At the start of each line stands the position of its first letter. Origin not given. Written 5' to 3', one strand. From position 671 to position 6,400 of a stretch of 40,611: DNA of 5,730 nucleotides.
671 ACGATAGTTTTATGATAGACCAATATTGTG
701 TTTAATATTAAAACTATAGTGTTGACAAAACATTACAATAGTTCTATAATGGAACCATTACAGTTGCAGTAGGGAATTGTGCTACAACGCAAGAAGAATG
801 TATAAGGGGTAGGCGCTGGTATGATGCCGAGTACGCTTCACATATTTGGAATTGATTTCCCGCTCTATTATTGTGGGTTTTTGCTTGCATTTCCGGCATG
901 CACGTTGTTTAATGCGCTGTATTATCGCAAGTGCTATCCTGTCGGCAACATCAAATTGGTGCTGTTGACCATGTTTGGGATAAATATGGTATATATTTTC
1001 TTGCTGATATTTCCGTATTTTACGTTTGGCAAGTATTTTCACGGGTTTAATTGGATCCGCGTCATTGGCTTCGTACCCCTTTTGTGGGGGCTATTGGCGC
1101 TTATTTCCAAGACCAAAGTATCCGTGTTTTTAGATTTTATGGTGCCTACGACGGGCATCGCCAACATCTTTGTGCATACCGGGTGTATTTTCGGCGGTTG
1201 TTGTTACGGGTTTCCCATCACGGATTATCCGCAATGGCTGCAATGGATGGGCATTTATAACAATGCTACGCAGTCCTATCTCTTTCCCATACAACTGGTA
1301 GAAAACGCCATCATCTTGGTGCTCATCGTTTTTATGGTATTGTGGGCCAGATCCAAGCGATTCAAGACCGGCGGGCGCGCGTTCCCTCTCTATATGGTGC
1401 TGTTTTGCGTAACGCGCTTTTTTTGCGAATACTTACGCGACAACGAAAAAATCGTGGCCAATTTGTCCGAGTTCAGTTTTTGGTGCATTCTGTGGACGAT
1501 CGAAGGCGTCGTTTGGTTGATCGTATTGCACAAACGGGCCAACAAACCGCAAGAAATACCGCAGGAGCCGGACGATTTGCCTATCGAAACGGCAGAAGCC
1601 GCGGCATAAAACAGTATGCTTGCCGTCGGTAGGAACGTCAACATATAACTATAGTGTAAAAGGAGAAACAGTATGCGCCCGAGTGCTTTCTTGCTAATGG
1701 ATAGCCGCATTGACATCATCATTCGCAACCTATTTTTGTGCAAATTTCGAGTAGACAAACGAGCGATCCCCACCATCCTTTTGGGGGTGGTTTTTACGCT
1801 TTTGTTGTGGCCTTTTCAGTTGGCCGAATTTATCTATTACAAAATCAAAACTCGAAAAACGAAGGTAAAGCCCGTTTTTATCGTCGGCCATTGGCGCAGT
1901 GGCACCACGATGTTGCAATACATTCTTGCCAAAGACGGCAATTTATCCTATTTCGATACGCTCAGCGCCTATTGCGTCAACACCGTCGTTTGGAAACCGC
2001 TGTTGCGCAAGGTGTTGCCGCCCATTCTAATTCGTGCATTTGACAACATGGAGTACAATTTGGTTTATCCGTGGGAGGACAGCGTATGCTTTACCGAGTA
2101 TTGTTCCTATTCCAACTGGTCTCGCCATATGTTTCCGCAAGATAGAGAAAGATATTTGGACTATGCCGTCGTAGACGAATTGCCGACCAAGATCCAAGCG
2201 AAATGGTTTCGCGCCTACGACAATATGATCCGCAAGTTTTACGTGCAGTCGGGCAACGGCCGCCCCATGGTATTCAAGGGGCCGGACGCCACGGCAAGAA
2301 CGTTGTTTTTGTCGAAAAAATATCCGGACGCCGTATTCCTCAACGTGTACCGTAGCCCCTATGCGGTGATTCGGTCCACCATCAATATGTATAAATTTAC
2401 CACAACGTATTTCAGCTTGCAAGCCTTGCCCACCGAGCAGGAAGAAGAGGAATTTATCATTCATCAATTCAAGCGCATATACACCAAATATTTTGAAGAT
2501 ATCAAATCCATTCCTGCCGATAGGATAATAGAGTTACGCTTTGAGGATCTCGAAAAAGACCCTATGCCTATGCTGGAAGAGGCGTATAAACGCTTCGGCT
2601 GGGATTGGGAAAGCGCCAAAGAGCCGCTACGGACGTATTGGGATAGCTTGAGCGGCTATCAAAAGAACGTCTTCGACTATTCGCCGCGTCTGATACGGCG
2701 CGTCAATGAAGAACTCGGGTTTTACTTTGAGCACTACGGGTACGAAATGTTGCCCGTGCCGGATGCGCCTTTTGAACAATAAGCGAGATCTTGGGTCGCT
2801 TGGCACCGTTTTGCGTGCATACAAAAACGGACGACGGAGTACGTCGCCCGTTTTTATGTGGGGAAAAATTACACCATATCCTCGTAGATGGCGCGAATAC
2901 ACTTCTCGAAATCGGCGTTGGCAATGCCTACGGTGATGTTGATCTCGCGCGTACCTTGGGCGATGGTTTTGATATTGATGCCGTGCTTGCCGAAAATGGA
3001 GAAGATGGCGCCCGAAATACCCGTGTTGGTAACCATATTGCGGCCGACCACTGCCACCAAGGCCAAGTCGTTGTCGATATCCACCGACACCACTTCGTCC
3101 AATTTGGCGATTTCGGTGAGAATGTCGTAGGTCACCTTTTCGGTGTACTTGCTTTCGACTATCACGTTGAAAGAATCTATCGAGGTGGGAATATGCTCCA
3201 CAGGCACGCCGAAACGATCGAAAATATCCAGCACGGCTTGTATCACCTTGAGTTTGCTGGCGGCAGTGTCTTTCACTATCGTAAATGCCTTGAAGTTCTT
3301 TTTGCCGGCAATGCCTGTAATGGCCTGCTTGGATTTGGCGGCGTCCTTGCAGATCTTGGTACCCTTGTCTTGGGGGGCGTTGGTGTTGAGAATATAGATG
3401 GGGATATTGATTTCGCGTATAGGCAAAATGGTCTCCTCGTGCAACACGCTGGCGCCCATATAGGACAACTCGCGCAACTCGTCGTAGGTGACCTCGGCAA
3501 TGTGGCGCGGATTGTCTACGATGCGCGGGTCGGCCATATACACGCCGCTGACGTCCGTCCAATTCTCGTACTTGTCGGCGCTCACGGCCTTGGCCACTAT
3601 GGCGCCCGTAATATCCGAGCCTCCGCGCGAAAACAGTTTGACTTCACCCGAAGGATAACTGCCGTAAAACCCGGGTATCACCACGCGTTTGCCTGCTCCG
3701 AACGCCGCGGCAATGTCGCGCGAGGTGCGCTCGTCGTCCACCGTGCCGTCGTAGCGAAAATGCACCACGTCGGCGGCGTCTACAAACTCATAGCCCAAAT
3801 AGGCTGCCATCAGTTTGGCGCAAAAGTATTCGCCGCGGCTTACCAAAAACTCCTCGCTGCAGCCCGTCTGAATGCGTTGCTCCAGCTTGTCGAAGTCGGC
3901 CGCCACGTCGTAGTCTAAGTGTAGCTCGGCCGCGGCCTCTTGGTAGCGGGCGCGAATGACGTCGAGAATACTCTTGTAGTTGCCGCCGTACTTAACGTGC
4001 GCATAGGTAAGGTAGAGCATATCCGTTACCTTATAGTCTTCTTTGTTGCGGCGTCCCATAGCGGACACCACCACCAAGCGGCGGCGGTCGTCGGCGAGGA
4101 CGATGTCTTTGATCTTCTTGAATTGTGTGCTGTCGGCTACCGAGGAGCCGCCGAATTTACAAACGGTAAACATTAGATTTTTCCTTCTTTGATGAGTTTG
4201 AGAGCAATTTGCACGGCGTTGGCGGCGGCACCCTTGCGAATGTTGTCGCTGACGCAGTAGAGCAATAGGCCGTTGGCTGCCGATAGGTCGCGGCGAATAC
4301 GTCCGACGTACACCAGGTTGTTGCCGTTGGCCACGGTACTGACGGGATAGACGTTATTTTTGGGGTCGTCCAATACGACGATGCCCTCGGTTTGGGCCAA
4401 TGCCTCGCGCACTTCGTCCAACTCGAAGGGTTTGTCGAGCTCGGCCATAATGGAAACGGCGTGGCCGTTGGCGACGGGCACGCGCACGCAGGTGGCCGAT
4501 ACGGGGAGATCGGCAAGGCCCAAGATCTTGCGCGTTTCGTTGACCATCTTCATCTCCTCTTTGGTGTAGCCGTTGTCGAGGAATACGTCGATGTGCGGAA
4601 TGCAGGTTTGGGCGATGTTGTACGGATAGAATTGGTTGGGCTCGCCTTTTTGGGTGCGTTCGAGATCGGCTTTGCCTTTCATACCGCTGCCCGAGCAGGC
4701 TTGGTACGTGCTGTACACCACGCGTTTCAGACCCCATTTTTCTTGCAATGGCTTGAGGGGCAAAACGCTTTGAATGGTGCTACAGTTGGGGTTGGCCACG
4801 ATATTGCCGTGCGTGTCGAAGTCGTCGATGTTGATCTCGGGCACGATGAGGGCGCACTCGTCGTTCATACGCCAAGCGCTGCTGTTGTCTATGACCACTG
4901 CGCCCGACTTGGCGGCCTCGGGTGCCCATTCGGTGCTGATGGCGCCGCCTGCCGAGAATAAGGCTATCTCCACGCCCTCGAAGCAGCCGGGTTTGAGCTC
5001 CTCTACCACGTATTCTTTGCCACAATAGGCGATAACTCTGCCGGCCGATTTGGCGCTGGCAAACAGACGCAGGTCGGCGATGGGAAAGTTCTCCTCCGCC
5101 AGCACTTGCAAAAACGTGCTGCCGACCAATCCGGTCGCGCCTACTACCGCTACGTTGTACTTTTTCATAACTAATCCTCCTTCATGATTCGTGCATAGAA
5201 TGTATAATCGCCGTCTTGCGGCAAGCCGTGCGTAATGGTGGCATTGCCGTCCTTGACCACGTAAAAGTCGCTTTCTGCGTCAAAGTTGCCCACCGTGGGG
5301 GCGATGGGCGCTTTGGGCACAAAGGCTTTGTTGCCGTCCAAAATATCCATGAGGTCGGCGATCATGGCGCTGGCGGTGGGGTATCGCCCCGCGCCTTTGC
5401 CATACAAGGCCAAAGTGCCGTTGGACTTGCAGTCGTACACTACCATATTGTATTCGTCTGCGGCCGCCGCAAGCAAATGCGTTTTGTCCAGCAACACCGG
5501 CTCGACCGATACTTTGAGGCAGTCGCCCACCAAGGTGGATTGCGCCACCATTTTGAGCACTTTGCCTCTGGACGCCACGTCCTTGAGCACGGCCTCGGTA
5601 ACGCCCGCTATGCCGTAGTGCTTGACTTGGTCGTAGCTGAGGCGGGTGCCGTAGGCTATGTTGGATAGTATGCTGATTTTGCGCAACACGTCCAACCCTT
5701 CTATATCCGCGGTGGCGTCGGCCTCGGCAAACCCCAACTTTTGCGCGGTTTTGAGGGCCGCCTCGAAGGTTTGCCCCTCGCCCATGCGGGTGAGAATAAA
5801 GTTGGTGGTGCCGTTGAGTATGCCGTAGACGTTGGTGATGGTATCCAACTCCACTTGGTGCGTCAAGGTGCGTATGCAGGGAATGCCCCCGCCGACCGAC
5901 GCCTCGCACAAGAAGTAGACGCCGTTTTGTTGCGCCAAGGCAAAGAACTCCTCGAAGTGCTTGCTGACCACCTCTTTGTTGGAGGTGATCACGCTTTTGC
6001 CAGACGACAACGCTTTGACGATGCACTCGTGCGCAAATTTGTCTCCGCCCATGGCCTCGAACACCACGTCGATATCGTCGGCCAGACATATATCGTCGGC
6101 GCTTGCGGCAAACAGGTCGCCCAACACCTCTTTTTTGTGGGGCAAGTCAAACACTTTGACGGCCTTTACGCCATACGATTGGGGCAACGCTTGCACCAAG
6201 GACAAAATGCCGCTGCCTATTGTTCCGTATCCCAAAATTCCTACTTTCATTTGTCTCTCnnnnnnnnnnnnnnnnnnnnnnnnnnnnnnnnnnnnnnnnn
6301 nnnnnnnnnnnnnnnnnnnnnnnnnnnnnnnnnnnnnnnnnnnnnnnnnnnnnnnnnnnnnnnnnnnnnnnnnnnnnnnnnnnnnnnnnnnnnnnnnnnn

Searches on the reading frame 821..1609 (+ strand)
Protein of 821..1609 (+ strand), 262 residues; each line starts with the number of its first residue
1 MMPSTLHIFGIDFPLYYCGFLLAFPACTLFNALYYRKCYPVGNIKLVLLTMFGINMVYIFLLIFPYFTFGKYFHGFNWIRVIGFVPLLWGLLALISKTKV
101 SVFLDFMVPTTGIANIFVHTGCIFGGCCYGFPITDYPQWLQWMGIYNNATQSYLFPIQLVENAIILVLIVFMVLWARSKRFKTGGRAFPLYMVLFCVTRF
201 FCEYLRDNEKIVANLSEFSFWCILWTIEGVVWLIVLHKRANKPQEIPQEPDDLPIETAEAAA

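Call 102: search_protein_families(library=pfam, proteins=[window:821-1609:+], max_evalue=0.00001)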
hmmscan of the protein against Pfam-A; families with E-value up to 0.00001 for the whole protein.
window:821-1609:+ (262 aa): 1 family
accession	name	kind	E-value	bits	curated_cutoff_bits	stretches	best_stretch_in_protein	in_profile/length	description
PF01790.23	LGT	-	7.6e-14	52.1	24.9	1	81-234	90-239/240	Prolipoprotein diacylglyceryl transferase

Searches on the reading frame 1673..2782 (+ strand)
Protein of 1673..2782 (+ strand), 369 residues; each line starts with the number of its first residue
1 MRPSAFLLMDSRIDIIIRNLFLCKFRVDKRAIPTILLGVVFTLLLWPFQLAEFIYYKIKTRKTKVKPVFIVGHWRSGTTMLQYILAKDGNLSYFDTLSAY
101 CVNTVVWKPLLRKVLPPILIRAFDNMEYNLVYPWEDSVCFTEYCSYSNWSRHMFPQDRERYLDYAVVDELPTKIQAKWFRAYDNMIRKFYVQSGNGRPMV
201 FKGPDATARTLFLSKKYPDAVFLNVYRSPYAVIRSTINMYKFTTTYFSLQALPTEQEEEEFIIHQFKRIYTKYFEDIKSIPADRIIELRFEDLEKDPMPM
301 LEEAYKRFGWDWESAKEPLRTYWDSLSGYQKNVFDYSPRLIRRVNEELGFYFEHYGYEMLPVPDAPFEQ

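Call 102: search_protein_families(library=pfam, proteins=[window:1673-2782:+], max_evalue=0.00001)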
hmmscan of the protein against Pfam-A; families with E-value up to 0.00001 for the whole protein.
window:1673-2782:+ (369 aa): 1 family
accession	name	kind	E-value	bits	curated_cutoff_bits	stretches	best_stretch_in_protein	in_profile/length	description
PF13469.12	Sulfotransfer_3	-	1.9e-26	94.1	27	1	67-313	1-215/216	Sulfotransferase family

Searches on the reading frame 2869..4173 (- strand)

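Call 102: search_protein_families(library=pfam, proteins=[window:2869-4173:-], max_evalue=0.00001)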
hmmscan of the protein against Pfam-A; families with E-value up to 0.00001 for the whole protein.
window:2869-4173:- (434 aa): 2 families
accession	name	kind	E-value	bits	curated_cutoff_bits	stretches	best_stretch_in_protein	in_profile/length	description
PF00696.33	AA_kinase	-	4.9e-39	134.9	24.9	1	1-263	1-234/234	Amino acid kinase family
PF22468.2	ACT_9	-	1e-17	64.1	27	1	373-431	1-59/61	ACT domain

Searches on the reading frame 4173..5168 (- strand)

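Call 102: search_protein_families(library=pfam, proteins=[window:4173-5168:-], max_evalue=0.00001)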
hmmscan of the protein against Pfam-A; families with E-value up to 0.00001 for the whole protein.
window:4173-5168:- (331 aa): 2 families
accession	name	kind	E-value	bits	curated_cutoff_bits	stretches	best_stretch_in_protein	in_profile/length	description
PF02774.23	Semialdhyde_dhC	-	3.8e-46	158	26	1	138-312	1-184/184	Semialdehyde dehydrogenase, dimerisation domain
PF01118.30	Semialdhyde_dh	-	4e-32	111.6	26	1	5-118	1-119/121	Semialdehyde dehydrogenase, NAD binding domain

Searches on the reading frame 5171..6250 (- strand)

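Call 102: search_protein_families(library=pfam, proteins=[window:5171-6250:-], max_evalue=0.00001)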
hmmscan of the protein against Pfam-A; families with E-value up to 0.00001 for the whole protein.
window:5171-6250:- (359 aa): 2 families
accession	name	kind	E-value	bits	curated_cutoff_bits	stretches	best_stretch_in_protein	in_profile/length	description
PF00742.24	Homoserine_dh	-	1.9e-55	187.8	22.9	1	124-301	1-173/173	Homoserine dehydrogenase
PF03447.22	NAD_binding_3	-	1e-13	52.4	24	1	7-115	1-115/116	Homoserine dehydrogenase, NAD binding domain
